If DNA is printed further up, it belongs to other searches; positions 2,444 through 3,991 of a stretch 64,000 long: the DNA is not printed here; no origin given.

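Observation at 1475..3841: Plus-strand island encoding the carboxynorspermidine pathway (CANSDH plus CANSDC) in a virus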

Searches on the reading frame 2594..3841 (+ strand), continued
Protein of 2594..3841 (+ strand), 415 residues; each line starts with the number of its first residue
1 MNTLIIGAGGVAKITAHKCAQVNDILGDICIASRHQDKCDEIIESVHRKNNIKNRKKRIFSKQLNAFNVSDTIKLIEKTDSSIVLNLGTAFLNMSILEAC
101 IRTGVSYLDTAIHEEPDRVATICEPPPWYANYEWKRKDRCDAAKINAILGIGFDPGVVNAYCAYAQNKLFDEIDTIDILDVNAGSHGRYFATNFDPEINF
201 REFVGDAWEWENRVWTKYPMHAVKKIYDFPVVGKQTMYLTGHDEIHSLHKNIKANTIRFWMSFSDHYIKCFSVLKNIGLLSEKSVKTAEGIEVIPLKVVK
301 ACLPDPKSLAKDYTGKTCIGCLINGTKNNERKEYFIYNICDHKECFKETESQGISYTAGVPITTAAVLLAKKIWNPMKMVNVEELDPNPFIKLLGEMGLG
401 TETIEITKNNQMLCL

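Call 32: search_solved_structures(query=window:2594-3838:+, show_alignments=4)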
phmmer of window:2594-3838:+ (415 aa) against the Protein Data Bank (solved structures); distinct sequences matched with E-value up to 0.001: 4.
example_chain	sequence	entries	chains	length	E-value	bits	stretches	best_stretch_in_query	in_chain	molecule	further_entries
4ina_A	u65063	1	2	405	1.3e-99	337.1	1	3-405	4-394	saccharopine dehydrogenase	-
8h4z_A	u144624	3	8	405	3.3e-95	322.5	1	3-405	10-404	Saccharopine dehydrogenase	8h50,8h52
4rl6_A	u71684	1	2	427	7.8e-95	321.3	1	3-405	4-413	Saccharopine dehydrogenase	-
8deb_A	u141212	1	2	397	7e-92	311.6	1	3-400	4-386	Carboxyspermidine dehydrogenase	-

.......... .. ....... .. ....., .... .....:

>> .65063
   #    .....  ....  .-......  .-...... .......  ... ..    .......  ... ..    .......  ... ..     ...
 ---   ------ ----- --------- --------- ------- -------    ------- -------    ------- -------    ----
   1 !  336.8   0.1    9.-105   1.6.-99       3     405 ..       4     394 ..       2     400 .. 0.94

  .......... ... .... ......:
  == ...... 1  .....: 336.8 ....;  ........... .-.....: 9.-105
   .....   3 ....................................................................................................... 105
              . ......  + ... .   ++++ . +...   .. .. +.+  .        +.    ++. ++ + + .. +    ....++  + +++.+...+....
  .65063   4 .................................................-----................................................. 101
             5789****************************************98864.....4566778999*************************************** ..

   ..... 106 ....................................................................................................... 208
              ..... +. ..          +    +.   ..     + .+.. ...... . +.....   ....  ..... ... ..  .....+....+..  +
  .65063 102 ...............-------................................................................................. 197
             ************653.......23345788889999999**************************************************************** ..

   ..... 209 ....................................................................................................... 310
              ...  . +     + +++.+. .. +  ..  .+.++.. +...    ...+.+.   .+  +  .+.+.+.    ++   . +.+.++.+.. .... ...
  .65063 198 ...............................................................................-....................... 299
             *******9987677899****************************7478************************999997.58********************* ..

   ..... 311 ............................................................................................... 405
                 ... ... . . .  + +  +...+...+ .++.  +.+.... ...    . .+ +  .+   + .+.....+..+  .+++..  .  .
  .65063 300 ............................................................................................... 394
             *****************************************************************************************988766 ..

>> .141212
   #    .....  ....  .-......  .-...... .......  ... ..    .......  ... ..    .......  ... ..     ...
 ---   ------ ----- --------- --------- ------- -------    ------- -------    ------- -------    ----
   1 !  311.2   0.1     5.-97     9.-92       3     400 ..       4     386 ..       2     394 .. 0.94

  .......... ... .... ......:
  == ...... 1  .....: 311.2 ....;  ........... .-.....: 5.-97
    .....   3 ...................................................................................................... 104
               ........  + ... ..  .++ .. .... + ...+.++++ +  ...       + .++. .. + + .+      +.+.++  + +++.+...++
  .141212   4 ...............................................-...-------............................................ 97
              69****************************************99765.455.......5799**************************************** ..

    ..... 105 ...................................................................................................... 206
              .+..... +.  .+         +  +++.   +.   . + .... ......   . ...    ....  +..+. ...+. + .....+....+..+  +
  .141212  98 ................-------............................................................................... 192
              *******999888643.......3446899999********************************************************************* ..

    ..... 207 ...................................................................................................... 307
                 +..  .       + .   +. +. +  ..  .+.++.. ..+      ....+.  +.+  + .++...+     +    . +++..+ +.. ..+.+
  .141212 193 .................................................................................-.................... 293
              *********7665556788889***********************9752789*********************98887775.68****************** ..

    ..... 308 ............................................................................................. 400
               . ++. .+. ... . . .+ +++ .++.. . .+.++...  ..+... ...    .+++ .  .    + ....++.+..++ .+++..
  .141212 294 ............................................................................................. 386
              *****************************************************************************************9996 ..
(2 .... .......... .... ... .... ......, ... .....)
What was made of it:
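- On Carboxy(nor)spermidine dehydrogenase (CASDH/CANSDH, EC 1.5.1.43): Full-length alignment to 4ina, 8h4z, 4rl6 and 8deb, call 32.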

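Call 35: find_related_loci(query=window:2594-3838:+, collection=genome_contigs, flank=8000)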
Query window:2594-3838:+ (415 aa) in genome_contigs; peptide patterns used: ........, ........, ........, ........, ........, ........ (x = any residue, [..] = any of these).
600 stretches matched a pattern (row limit reached: there are more); 594 encode a relative of the query (tblastn E <= 1e-3); the best 80 are kept; 80 distinct loci.
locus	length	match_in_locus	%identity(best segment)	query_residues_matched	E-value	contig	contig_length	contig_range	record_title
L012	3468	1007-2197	69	2-401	0e+0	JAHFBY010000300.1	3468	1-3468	MAG: Elusimicrobia bacterium isolate nzgw209 NODE_81714_length_3469_cov_3.089307, whole genome shotgun sequence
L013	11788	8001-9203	70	2-406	0e+0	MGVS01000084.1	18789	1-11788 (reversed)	MAG: Elusimicrobia bacterium RIFOXYD2_FULL_34_15 rifoxyd2_full_scaffold_411, whole genome shotgun sequence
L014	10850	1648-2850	69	2-406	0e+0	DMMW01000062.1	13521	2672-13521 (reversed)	MAG TPA_asm: Elusimicrobia bacterium isolate UBA9627 contig_1757, whole genome shotgun sequence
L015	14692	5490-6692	66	2-405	0e+0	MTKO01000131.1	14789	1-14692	Candidatus Electrothrix aarhusensis isolate MCF Contig82, whole genome shotgun sequence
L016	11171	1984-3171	68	2-401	0e+0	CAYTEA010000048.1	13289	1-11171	MAG TPA_asm: uncultured Leptospiraceae bacterium isolate binchicken_co16_363 genome assembly, contig: NODE_7850_length_1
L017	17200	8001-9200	68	2-405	0e+0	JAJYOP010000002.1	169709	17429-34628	MAG: bacterium isolate DBS2-5.bin57 NODE_29_length_169709_cov_4.770105, whole genome shotgun sequence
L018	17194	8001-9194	66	2-403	0e+0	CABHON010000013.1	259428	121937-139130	MAG: uncultured Legionella sp. isolate Legionella_sp_nbed11b18 genome assembly, contig: NODE_87_length_259428_cov_14.593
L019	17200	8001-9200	67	2-405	0e+0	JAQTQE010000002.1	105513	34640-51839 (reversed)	MAG: bacterium isolate STB_132 NODE_428_length_105513_cov_5.262682_Sandtown_B, whole genome shotgun sequence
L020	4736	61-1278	67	2-411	0e+0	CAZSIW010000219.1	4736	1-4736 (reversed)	MAG TPA_asm: uncultured Elusimicrobiales bacterium isolate binchicken_co3_602 genome assembly, contig: NODE_59737_length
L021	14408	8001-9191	66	2-402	0e+0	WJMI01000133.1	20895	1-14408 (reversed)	MAG: Chitinivibrionales bacterium isolate RBin_290 k141_1644236, whole genome shotgun sequence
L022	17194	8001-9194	66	2-403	0e+0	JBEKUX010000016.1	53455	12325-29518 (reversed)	MAG: Chitinispirillaceae bacterium isolate SPRUCE 591 SPRUCE_591_16, whole genome shotgun sequence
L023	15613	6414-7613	67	2-405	0e+0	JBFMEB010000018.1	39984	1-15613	MAG: Candidatus Omnitrophota bacterium isolate MAG234 MAG234_18, whole genome shotgun sequence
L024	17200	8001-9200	69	2-405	0e+0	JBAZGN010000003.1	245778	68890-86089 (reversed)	MAG: Candidatus Omnitrophota bacterium isolate SO_2017_LW3_46 NODE_51_length_245778_cov_3.936088_LW162_2017, whole genom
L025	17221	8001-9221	63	2-412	0e+0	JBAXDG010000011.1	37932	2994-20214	MAG: Kiritimatiellales bacterium isolate ELA213 MAG213_11, whole genome shotgun sequence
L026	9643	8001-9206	66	2-407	0e+0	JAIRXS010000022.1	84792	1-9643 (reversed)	MAG: Candidatus Endomicrobiellum siamense isolate Gsp477_bin175 k119_1601038, whole genome shotgun sequence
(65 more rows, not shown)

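Call 41: find_encoding_contigs(protein=P0012, flank=8000, max_places=1)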
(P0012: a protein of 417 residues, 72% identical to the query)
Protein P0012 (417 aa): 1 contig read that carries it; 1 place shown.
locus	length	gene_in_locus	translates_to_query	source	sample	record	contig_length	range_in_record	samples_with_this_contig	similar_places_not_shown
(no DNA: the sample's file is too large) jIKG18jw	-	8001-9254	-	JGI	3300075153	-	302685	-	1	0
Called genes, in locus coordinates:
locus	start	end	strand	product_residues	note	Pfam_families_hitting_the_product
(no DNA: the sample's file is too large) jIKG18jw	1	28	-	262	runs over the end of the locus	PF00528:BPD_transp_1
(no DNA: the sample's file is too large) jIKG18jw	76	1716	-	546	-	PF09084:NMT1, PF00691:OmpA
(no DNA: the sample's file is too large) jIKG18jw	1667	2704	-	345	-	-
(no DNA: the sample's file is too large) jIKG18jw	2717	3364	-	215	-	-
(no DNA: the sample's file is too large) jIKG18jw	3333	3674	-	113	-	-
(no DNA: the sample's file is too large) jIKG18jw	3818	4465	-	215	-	-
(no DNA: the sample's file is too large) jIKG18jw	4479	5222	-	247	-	-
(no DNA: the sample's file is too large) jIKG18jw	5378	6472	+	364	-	-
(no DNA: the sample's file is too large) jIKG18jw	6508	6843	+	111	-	PF20274:cREC_REC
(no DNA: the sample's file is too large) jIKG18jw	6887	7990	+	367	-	PF00278:Orn_DAP_Arg_deC (weak)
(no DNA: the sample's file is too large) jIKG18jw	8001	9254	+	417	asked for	PF03435:Sacchrp_dh_NADP, PF16653:Sacchrp_dh_C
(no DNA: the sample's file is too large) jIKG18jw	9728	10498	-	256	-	PF25283:DUF7873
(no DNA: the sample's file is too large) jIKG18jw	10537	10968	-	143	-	-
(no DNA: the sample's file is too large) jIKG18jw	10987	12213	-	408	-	-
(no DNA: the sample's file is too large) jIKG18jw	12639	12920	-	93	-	-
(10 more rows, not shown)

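Call 42: find_encoding_contigs(protein=P0005, flank=8000, max_places=1)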
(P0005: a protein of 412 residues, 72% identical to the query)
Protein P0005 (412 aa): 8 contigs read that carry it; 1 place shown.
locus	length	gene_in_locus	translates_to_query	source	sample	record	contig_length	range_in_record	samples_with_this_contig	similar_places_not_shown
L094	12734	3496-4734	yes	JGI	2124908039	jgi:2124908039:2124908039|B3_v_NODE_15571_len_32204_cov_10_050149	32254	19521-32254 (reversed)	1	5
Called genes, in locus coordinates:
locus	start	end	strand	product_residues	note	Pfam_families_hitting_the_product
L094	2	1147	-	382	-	?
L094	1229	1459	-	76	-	-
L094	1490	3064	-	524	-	-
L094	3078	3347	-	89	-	-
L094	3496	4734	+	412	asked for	PF03435:Sacchrp_dh_NADP, PF16653:Sacchrp_dh_C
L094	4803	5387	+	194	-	-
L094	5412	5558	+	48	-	-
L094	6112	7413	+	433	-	PF24308:DUF7487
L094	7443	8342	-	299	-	-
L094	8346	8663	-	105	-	-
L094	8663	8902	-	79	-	-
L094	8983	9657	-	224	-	-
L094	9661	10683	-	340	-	PF01391:Collagen (weak)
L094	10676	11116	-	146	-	-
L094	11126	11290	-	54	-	-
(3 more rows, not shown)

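Call 43: find_encoding_contigs(protein=P0021, flank=8000, max_places=1)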
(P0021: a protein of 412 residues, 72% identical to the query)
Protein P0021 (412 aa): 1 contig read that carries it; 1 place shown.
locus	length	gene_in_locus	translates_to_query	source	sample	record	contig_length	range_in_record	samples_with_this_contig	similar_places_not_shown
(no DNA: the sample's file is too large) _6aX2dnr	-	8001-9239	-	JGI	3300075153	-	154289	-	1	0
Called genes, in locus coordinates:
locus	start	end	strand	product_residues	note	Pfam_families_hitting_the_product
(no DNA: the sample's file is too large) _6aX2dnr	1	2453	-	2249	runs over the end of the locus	PF00109:ketoacyl-synt, PF02801:Ketoacyl-synt_C, PF16197:KAsynt_C_assoc, PF22621:CurL-like_PKS_C, PF21089:PKS_DH_N, PF00106:adh_short, PF08659:KR, PF00550:PP-binding, +6 more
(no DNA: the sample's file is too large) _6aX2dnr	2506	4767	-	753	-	PF00698:Acyl_transf_1, PF21607:FabD_helical_ins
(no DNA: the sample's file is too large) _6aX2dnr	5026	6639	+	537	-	PF00005:ABC_tran, PF02463:SMC_N (weak), PF13304:AAA_21 (faint), PF12848:ABC_tran_Xtn, PF00005:ABC_tran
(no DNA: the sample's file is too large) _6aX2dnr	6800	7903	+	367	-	PF00278:Orn_DAP_Arg_deC (faint), PF02784:Orn_Arg_deC_N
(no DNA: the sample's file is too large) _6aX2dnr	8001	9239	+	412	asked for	PF03435:Sacchrp_dh_NADP, PF16653:Sacchrp_dh_C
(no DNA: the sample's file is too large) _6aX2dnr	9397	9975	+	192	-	PF16117:DUF4833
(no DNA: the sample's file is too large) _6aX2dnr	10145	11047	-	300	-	PF00072:Response_reg, PF00990:GGDEF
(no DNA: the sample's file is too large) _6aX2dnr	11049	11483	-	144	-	PF00072:Response_reg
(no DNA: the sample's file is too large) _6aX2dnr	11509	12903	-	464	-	PF00672:HAMP, PF00512:HisKA, PF02518:HATPase_c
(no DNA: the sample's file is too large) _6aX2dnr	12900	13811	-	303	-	PF04392:ABC_sub_bind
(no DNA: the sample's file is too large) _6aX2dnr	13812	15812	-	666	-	PF07715:Plug, PF00593:TonB_dep_Rec_b-barrel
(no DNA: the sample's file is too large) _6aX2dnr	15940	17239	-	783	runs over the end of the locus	PF13174:TPR_6 (faint), PF00515:TPR_1 (faint), PF13424:TPR_12, PF24885:TPR_NPHP3 (weak), PF13424:TPR_12, PF13181:TPR_8 (weak), PF13374:TPR_10 (weak), PF13424:TPR_12, +3 more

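Call 55: find_encoding_contigs(protein=P0064, flank=8000, max_places=1)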
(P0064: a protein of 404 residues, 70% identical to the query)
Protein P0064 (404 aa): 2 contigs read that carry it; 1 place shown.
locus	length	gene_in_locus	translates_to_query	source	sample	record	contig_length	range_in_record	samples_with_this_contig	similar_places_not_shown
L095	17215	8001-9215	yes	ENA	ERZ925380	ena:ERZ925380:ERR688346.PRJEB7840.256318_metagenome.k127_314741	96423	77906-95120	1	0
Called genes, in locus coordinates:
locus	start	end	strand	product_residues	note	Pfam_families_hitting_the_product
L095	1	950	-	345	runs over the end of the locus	-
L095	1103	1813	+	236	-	PF00215:OMPdecase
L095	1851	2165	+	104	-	PF00076:RRM_1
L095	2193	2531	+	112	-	-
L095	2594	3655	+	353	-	-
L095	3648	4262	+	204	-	-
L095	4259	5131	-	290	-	PF08902:DUF1848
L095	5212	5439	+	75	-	PF00550:PP-binding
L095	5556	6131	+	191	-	PF00293:NUDIX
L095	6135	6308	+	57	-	-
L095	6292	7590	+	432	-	PF00278:Orn_DAP_Arg_deC (weak)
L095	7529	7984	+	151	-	-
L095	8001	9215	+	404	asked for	PF03435:Sacchrp_dh_NADP, PF16653:Sacchrp_dh_C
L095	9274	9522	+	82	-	-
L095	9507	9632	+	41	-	-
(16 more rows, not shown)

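Call 56: find_encoding_contigs(protein=P0039, flank=8000, max_places=1)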
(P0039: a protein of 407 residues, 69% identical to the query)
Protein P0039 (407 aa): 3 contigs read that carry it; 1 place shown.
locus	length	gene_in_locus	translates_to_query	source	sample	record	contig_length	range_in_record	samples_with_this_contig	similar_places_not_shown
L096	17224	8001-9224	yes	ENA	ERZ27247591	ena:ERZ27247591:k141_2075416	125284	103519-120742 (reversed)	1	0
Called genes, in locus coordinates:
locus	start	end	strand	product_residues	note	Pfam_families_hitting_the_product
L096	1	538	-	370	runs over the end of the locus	PF07282:Cas12f1-like_TNB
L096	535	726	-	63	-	-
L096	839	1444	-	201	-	PF00376:MerR, PF13411:MerR_1 (weak), PF00239:Resolvase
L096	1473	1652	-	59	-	-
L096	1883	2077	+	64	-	-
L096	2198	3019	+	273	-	-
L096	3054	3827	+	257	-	-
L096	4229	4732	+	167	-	-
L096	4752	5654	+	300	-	PF01734:Patatin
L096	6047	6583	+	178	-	PF13392:HNH_3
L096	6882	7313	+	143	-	-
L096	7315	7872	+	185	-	-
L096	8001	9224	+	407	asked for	PF03435:Sacchrp_dh_NADP, PF16653:Sacchrp_dh_C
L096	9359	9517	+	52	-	-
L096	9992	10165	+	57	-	-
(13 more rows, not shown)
